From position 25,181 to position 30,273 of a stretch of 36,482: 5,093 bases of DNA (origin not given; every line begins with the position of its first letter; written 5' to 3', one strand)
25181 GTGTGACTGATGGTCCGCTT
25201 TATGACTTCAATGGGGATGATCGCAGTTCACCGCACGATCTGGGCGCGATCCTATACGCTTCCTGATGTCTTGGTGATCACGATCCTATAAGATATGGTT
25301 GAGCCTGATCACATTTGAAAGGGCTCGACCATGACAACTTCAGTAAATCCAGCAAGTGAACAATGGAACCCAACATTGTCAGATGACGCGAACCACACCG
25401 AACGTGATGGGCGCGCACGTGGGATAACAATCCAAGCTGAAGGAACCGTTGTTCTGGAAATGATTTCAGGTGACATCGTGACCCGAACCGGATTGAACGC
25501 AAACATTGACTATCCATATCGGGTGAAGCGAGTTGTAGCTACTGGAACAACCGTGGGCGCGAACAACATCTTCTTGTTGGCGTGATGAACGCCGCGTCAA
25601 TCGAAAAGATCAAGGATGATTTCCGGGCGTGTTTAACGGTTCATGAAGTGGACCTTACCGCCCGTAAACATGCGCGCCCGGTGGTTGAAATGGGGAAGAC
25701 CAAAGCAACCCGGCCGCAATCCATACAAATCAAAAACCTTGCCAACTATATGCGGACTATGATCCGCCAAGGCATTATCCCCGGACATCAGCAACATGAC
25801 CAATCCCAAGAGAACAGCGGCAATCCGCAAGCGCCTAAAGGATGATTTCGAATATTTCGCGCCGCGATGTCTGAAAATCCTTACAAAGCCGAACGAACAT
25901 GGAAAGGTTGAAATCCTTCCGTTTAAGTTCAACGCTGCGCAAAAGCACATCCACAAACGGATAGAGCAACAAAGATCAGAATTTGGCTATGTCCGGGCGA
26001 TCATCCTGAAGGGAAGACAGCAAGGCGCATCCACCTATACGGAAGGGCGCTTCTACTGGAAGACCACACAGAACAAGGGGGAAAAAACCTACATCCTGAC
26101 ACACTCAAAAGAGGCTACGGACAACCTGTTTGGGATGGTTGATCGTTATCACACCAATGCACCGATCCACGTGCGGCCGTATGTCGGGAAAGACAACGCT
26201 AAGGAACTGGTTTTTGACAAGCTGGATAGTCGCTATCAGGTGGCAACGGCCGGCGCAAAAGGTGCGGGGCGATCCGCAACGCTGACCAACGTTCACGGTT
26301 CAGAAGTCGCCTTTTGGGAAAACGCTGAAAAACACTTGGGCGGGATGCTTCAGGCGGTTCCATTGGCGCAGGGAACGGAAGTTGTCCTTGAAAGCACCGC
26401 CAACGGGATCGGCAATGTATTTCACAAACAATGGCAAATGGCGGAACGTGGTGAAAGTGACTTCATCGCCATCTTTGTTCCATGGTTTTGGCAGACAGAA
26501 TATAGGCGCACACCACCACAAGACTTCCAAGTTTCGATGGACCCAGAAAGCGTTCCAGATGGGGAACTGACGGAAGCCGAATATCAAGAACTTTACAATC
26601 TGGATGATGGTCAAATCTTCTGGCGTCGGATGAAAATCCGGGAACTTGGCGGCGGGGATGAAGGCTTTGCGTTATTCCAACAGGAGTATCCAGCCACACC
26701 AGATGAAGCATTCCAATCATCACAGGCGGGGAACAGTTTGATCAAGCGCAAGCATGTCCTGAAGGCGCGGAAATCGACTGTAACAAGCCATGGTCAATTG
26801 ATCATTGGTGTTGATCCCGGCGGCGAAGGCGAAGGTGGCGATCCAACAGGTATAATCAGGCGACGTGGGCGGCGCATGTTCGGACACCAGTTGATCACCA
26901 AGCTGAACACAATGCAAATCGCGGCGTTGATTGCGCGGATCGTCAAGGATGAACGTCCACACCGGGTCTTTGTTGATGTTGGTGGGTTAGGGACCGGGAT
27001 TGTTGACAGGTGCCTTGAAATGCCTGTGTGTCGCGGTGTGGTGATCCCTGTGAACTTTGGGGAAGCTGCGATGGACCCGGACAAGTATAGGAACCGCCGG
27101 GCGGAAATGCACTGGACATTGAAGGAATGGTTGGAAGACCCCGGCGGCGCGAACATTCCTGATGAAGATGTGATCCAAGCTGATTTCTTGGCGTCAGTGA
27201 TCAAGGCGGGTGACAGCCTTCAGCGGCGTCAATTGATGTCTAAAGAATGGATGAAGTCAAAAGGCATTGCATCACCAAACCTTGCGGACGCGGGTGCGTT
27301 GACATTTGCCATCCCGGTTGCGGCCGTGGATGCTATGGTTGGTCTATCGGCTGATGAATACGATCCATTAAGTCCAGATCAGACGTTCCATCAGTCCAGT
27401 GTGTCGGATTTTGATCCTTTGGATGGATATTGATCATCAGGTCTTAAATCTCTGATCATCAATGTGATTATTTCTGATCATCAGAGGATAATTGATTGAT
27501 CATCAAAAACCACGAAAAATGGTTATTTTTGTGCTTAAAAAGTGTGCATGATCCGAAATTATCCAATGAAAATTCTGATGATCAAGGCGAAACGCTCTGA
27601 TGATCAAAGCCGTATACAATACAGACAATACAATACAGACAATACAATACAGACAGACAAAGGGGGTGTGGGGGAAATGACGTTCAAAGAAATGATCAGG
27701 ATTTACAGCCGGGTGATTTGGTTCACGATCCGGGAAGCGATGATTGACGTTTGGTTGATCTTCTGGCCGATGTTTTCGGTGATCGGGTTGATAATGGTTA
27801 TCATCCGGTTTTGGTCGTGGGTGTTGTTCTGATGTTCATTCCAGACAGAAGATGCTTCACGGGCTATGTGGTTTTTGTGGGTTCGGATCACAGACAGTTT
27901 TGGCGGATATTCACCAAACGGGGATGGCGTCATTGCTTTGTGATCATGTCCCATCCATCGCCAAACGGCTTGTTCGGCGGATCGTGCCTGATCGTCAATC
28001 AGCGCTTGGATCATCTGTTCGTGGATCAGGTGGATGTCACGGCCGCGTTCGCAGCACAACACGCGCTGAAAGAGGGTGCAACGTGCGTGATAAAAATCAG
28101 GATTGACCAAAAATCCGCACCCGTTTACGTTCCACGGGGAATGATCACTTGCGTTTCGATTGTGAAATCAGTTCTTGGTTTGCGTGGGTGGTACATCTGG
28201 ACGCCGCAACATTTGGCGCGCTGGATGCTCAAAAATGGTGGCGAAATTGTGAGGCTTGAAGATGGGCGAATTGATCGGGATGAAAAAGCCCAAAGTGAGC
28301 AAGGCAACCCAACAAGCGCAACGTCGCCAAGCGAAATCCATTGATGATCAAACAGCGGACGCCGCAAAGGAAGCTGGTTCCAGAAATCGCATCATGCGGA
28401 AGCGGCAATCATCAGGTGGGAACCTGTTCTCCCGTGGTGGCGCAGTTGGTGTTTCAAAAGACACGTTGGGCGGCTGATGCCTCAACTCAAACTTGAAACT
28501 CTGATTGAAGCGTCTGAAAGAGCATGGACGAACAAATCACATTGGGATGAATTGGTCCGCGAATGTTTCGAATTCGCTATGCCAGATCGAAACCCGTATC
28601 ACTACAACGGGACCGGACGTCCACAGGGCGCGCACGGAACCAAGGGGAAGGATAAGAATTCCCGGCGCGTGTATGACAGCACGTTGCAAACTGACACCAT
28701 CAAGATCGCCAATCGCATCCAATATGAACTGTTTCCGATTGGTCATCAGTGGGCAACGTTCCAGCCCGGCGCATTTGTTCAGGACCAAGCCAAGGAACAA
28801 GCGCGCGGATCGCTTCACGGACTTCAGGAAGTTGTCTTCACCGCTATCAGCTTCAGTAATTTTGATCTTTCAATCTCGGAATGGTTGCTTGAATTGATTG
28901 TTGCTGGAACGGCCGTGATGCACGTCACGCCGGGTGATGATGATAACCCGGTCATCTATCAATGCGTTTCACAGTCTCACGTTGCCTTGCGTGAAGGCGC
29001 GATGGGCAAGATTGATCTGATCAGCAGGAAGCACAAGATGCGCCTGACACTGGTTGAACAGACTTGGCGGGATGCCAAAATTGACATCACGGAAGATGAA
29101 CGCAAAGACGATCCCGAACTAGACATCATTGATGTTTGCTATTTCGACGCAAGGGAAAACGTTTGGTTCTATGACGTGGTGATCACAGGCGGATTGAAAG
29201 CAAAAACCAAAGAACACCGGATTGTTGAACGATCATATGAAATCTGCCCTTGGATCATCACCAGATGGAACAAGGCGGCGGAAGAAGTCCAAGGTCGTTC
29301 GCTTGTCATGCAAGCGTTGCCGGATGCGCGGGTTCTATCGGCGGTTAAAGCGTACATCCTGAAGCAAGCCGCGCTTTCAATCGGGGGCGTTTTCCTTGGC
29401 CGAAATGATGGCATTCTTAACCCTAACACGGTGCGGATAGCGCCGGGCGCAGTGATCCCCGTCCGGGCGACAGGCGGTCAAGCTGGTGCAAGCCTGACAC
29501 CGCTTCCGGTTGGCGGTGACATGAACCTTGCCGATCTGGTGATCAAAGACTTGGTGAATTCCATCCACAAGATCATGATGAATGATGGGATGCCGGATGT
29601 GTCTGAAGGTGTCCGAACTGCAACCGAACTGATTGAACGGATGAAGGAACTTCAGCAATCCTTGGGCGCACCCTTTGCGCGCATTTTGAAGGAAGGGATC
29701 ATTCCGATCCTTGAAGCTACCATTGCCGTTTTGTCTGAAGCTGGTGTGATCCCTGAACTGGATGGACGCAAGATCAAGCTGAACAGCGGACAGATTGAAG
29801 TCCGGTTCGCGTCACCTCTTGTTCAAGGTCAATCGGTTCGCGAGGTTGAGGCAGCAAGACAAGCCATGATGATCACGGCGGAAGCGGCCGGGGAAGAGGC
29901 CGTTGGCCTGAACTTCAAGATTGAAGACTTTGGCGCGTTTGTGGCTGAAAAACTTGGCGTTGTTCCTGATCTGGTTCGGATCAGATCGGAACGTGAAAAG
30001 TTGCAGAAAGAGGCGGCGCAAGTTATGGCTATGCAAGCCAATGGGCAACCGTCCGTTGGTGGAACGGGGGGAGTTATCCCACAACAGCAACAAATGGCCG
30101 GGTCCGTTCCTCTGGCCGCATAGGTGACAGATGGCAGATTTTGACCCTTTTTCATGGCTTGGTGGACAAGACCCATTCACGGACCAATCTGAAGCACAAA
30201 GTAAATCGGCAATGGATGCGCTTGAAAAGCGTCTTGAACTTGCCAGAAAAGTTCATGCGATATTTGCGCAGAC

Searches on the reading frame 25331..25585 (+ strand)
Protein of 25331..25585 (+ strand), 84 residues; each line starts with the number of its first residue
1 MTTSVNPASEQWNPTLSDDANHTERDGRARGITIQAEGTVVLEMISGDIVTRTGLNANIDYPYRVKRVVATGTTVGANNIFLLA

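Call 41: search_protein_families(library=pfam, proteins=[window:25331-25585:+], max_evalue=0.01)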
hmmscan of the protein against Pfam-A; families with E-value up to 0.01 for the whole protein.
window:25331-25585:+ (84 aa): 0 families

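Call 60: search_protein_families(library=phrogs, proteins=[window:25331-25585:+], max_evalue=0.001)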
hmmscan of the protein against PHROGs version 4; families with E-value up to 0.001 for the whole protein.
window:25331-25585:+ (84 aa): 1 family
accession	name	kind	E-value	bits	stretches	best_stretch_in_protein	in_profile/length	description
phrog_12296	-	tail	3.9e-11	43.7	1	5-75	13-79/86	tail fiber protein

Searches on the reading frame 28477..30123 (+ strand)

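Call 9: search_protein_families(library=pfam, proteins=[window:28477-30123:+], max_evalue=0.01)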
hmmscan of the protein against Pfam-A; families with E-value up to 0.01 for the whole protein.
window:28477-30123:+ (548 aa): 1 family
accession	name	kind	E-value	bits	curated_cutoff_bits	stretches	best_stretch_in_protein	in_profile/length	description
PF12236.14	Head-tail_con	-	4.7e-67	226.9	27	1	8-499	3-488/489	Bacteriophage head to tail connecting protein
